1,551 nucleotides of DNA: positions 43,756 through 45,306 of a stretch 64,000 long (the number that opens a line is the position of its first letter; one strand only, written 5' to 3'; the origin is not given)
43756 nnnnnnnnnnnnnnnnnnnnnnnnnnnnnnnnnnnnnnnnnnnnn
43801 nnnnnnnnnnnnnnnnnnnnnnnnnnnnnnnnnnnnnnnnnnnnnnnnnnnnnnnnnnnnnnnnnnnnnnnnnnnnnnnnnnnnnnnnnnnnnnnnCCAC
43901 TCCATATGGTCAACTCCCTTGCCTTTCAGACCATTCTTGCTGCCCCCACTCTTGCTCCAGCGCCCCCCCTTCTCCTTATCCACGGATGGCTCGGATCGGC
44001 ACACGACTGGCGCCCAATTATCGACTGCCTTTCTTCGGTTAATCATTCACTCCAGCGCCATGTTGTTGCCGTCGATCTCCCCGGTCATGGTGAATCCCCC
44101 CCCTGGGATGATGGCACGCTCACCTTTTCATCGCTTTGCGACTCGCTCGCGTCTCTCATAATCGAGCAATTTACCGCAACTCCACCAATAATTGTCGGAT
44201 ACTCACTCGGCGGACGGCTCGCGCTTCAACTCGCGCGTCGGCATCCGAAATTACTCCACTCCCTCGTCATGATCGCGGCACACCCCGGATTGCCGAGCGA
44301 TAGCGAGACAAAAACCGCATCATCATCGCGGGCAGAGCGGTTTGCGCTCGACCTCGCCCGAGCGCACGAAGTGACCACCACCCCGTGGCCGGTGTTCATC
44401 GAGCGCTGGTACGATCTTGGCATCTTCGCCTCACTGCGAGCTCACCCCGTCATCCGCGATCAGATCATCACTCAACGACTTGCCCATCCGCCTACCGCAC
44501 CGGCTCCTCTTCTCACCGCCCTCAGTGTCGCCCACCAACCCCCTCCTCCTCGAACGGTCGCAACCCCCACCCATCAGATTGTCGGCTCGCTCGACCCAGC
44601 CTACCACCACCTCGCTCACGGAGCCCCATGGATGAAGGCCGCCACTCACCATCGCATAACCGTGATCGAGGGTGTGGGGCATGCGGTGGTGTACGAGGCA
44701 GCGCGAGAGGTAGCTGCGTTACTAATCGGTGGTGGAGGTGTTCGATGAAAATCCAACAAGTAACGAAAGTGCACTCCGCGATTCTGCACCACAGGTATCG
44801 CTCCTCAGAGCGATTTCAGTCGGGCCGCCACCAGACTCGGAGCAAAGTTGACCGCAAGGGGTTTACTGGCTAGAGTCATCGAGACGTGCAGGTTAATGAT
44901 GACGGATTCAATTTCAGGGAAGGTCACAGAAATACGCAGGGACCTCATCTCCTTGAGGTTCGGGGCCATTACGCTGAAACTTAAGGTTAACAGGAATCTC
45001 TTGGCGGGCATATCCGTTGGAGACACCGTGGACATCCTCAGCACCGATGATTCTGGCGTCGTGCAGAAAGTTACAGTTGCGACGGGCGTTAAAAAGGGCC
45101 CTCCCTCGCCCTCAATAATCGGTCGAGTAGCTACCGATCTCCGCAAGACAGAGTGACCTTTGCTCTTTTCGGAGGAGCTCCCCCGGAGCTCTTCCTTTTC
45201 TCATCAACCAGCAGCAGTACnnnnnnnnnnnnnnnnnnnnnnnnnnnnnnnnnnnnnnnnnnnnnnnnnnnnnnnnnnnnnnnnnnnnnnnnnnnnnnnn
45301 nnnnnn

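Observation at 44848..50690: Recombination-scarred locus: a 991-aa orphan gene, three copies of its terminal ~45 bp, an IS200-like transposase gene, and a deleted paralogous 3' fragment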

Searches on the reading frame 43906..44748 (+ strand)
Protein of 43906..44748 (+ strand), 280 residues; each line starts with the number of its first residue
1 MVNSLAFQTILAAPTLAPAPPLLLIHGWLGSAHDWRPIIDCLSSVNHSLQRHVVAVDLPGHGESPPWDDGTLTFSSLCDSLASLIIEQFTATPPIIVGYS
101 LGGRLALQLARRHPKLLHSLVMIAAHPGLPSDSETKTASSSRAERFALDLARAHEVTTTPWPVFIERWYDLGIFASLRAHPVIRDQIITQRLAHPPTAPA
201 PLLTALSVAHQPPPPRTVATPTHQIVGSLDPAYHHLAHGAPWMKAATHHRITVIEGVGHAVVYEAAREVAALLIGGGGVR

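Call 3: search_protein_families(library=pfam, proteins=[window:43906-44748:+], max_evalue=0.1)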
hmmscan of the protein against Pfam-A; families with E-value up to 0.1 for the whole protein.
window:43906-44748:+ (280 aa): 9 families
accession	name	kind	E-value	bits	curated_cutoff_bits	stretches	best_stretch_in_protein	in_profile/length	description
PF00561.26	Abhydrolase_1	-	5.3e-26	92.2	25.8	1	20-162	1-140/245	alpha/beta hydrolase fold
PF12697.13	Abhydrolase_6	-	1e-21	79.1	26.3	1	22-271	1-216/217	Alpha/beta hydrolase family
PF12146.15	Hydrolase_4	-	4.4e-09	36.4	27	1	51-263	32-236/239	Serine aminopeptidase, S33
PF00975.26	Thioesterase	-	9.3e-06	26.4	26.4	1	21-126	2-103/226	Thioesterase domain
PF00756.26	Esterase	-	0.00067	19.9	22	1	75-126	96-149/251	Putative esterase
PF22553.1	TY-Chap2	-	0.007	16.6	27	1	104-201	5-97/223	T3SS (YopN, CesT) and YbjN peptide-binding chaperone 2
PF03096.20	Ndr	-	0.0098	15.1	23.3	1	52-134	57-141/283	Ndr family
PF01738.24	DLH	-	0.013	15.5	21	0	96-137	101-139/217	Dienelactone hydrolase family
PF12695.13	Abhydrolase_5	-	0.026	14.8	27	1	82-132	46-94/164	Alpha/beta hydrolase family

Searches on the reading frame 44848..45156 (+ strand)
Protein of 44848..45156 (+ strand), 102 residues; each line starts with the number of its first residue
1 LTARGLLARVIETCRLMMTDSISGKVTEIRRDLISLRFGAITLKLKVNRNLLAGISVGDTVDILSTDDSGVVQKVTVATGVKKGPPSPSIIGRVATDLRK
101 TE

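Call 3: search_protein_families(library=pfam, proteins=[window:44848-45156:+], max_evalue=0.1)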
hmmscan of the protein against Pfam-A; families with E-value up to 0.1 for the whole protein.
window:44848-45156:+ (102 aa): 2 families
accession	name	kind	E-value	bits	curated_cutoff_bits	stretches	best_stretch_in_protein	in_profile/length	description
PF01330.27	RuvA_N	-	0.016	15.7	23.6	1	18-63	1-46/61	RuvA N terminal domain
PF20297.4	MSSS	-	0.068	13.3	26.8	0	24-48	14-40/42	MutS2 and Smr-associated SH3 domain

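Call 20: search_protein_families(library=ncbifam, proteins=[window:44848-45156:+], max_evalue=0.1)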
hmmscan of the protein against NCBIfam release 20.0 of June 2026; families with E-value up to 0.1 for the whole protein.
window:44848-45156:+ (102 aa): 1 family
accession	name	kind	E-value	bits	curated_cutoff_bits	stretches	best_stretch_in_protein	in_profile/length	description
NF011194.0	PRK14600.1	equivalog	0.031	14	180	1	18-64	1-47/188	Holliday junction branch migration protein RuvA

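Call 54: search_protein_families(library=padloc, proteins=[window:44848-45156:+], max_evalue=0.01)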
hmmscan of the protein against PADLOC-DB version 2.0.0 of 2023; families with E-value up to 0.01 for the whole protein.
window:44848-45156:+ (102 aa): 0 families
